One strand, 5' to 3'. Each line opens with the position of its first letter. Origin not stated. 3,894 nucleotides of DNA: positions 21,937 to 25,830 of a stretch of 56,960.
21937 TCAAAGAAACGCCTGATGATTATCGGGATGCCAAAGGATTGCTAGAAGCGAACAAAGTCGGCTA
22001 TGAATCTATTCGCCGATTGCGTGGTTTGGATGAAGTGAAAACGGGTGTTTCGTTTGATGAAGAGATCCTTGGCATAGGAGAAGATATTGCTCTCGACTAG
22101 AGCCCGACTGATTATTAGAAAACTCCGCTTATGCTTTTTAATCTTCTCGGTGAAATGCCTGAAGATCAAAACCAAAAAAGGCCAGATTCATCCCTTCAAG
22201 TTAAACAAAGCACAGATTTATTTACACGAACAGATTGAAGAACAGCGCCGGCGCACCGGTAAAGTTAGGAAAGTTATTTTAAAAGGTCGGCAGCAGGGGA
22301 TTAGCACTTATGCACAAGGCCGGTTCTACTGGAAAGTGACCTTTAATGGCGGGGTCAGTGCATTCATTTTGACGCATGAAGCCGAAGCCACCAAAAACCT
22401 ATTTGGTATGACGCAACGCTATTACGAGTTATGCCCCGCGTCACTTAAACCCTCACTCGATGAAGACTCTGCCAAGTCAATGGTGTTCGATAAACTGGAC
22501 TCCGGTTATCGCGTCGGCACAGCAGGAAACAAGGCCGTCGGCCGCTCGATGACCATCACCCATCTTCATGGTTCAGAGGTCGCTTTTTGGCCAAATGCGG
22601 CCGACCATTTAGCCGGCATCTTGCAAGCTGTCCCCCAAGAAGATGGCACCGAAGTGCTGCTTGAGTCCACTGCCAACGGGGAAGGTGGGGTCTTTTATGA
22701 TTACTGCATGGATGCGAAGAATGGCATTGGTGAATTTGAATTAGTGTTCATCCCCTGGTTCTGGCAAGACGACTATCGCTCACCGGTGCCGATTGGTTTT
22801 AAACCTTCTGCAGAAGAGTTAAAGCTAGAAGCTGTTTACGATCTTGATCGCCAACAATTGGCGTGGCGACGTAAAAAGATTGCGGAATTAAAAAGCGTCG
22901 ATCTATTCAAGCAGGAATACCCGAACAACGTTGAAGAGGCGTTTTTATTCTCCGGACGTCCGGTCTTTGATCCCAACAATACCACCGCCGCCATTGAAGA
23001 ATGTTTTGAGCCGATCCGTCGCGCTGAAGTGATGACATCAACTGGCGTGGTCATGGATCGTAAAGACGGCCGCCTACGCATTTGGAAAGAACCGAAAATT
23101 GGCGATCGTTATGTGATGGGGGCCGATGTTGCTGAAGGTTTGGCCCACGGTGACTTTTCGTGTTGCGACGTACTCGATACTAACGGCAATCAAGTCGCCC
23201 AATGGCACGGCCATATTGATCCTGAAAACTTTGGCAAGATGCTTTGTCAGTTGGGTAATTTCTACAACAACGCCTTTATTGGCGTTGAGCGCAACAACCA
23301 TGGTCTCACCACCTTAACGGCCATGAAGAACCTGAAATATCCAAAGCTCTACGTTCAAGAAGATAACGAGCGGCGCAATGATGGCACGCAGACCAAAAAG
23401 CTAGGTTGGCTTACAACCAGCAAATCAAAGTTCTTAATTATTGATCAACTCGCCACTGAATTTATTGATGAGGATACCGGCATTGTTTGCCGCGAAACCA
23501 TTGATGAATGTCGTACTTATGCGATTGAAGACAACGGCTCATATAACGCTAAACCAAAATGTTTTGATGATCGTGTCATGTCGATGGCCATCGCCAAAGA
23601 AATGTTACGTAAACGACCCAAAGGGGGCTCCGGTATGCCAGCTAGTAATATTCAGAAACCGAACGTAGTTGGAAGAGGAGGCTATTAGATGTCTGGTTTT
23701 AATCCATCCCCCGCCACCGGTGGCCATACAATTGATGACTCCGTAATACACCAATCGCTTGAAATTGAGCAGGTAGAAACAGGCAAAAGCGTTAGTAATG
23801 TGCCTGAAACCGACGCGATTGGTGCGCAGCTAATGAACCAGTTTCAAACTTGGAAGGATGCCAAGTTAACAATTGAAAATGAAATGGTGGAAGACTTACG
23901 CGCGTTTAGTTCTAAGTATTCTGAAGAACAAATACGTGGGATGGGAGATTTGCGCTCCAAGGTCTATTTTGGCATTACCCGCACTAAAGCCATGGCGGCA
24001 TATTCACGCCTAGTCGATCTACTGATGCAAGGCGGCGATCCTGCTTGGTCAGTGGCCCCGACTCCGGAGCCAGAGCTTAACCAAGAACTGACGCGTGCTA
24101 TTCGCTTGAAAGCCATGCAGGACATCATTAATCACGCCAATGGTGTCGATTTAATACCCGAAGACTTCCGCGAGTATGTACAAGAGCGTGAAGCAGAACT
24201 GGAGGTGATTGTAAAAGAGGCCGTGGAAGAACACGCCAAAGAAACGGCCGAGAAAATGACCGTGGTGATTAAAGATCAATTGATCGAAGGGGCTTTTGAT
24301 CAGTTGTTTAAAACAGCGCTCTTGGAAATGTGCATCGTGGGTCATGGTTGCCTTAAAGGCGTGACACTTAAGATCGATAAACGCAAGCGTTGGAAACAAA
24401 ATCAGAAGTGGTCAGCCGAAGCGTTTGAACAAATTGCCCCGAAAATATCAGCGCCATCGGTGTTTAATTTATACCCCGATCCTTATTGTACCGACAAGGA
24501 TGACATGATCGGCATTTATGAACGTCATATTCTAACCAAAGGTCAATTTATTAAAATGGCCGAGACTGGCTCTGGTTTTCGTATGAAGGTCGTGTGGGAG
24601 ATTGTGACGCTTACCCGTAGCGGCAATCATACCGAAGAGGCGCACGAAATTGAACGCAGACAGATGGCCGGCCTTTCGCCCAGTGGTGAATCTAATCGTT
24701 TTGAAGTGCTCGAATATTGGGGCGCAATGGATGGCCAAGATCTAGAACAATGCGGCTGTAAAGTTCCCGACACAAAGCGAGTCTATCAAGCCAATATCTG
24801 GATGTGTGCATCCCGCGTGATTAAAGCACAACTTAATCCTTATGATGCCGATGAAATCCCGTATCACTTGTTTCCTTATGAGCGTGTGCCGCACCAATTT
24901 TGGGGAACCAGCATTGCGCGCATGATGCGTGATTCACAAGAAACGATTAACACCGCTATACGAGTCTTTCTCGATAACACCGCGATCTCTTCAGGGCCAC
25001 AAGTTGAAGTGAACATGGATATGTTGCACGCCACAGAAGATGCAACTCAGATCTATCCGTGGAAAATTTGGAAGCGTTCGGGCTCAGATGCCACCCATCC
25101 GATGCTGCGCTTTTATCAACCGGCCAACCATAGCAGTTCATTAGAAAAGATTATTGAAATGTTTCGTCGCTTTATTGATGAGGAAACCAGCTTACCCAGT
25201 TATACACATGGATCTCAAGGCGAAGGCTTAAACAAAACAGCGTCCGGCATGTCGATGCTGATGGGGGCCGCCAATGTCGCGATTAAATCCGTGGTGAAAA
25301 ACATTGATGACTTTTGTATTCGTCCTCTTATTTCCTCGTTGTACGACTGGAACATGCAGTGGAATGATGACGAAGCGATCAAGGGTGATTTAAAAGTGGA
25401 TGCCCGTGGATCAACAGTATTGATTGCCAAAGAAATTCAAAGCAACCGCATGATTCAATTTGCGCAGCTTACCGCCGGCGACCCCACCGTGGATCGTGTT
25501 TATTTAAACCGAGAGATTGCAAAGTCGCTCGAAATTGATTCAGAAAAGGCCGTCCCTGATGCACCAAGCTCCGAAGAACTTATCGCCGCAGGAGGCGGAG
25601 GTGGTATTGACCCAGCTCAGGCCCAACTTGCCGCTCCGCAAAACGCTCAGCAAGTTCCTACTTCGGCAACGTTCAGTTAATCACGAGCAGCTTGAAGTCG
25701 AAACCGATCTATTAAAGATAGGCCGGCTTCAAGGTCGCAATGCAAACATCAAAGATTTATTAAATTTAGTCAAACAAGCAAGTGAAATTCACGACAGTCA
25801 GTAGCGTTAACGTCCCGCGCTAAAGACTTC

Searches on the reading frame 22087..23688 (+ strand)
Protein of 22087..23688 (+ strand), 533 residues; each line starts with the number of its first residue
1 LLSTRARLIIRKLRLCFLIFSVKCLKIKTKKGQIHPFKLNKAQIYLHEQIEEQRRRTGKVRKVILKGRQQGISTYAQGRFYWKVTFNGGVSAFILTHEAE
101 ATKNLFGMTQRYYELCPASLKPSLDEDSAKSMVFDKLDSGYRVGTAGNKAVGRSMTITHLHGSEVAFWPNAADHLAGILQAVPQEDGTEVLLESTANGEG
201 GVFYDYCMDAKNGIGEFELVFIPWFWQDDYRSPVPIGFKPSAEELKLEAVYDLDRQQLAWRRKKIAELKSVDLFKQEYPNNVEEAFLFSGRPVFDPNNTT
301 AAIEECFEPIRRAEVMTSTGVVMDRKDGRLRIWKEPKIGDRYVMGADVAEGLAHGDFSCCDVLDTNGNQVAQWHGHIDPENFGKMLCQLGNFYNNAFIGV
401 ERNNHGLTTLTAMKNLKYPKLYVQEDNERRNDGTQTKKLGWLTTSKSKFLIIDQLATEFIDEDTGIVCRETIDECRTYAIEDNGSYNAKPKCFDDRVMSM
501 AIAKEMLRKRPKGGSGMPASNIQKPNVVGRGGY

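Call 9: search_dna_similar(query=window:22087-23688:+, collection=phages, mode=protein, max_evalue=1e-10, max_rows=20)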
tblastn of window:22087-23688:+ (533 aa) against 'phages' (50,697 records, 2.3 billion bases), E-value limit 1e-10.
Records with a match: 430; places in all: 431; records where one place covers at least 80% of the query: 344.
Best place of each record, by identity: <60% 430.
By first word of the organism name: Vibrio 133; Stx2a-converting 83; Escherichia 78; Rhizobium 22; Campylobacter 15; Stx2-converting 12; Caudoviricetes 6; Shigella 6; Stx 6; Klebsiella 6; and 24 more.
By host as written in the record: - 242; Escherichia coli K514 (EHEC) 7; Vibrio crassostreae 7; Escherichia coli 6; Escherichia coli O157:H7 5; Campylobacter jejuni 5; Escherichia coli O157:H7 Morioka V526 4; Flavobacterium sp. LMO8 4; and 103 more.
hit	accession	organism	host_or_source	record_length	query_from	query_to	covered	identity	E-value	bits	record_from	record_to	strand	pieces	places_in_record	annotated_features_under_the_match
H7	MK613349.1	Roseobacter phage CRP-7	Rhodobacteraceae bacterium FZCC0042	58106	17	508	92%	38.4%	1e-93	318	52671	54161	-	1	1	terminase large subunit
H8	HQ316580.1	Vibrio phage douglas 12A4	Vibrio fischeri 12A4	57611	26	532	95%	34.4%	4e-68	244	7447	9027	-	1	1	large subunit terminase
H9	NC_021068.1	Vibrio phage douglas 12A4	Vibrio fischeri 12A4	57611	26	532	95%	34.4%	4e-68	244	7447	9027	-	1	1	large subunit terminase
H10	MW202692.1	Caudoviricetes sp.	Manatee Spring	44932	7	506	94%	34.6%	2e-82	285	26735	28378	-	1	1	terminase large subunit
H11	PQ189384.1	Vibrio phage 1F273_PE002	Vibrio cyclitrophicus 1F273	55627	26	512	91%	34.5%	1e-64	234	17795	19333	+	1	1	hypothetical protein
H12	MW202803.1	Caudoviricetes sp.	Manatee Spring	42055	16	502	91%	33.6%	6e-50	191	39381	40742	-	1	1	terminase large subunit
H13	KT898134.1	Aeromonas phage phiARM81mr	Aeromonas sp. ARM81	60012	27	511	91%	32.8%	8e-56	208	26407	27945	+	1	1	terminase large subunit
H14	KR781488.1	Shigella phage Ss-VASD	Shigella sonnei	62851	26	511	91%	32.7%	2e-56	210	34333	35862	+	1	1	hypothetical protein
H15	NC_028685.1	Shigella phage Ss-VASD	Shigella sonnei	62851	26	511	91%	32.7%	2e-56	210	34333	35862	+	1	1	terminase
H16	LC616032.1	Stx2a-converting phage Stx2_EH1965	-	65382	26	511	91%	32.5%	4e-56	209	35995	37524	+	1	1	none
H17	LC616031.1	Stx2a-converting phage Stx2_EH0505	-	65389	26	511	91%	32.5%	4e-56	209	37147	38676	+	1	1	none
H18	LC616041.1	Stx2a-converting phage Stx2_PV12-16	-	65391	26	511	91%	32.5%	4e-56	209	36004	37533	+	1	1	none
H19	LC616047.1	Stx2a-converting phage Stx2_6804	-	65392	26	511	91%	32.5%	4e-56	209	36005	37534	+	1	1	none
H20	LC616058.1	Stx2a-converting phage Stx2_716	-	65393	26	511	91%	32.5%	4e-56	209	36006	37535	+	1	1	none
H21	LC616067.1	Stx2a-converting phage Stx2_356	-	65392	26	511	91%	32.5%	4e-56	209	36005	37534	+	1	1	none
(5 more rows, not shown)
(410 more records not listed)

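Call 14: find_related_loci(query=window:22087-23688:+, collection=viral_contigs, flank=10000)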
Query window:22087-23688:+ (533 aa) in viral_contigs; peptide patterns used: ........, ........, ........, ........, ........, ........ (x = any residue, [..] = any of these).
59 stretches matched a pattern; 57 encode a relative of the query (tblastn E <= 1e-3); 57 distinct loci.
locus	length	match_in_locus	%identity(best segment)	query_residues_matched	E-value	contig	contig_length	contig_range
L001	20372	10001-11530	48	1-507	1e-159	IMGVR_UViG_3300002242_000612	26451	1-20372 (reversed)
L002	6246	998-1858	56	9-290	7e-103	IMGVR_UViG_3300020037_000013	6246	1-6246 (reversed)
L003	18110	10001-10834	56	17-294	4e-102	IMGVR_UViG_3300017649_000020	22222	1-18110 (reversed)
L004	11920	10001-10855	55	11-290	4e-99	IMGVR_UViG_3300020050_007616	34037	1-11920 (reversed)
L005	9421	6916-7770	55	11-290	4e-99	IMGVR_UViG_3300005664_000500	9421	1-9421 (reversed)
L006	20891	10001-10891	55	2-294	1e-98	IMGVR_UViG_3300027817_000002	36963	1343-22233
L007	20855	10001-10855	54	11-290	4e-98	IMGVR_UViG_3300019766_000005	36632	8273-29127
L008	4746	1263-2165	53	12-314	6e-98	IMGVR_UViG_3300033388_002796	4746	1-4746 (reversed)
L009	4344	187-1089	53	12-314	4e-98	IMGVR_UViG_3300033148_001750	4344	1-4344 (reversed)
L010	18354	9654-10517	54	7-294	1e-97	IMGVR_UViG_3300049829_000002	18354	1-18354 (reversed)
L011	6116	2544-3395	53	12-290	4e-97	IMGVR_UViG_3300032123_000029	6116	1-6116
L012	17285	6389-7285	51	1-294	2e-96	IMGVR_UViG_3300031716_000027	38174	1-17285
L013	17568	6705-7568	54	2-290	7e-96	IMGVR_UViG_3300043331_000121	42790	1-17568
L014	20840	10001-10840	55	9-286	4e-96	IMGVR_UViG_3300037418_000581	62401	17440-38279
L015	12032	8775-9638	54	9-290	1e-95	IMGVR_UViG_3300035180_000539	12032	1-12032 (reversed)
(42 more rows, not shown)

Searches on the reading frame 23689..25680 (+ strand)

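Call 98: search_protein_families(library=phrogs, proteins=[window:23689-25680:+], max_evalue=0.00001)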
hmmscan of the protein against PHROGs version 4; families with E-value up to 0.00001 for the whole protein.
window:23689-25680:+ (663 aa): 3 families
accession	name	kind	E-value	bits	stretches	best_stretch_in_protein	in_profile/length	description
phrog_332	-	connector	1.6e-46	159.8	1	39-624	5-507/560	head-tail adaptor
phrog_1216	-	head and packaging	1.2e-29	104.4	1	148-563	116-517/714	portal protein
phrog_156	-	head and packaging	2.9e-12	46.8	1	179-543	89-446/681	portal protein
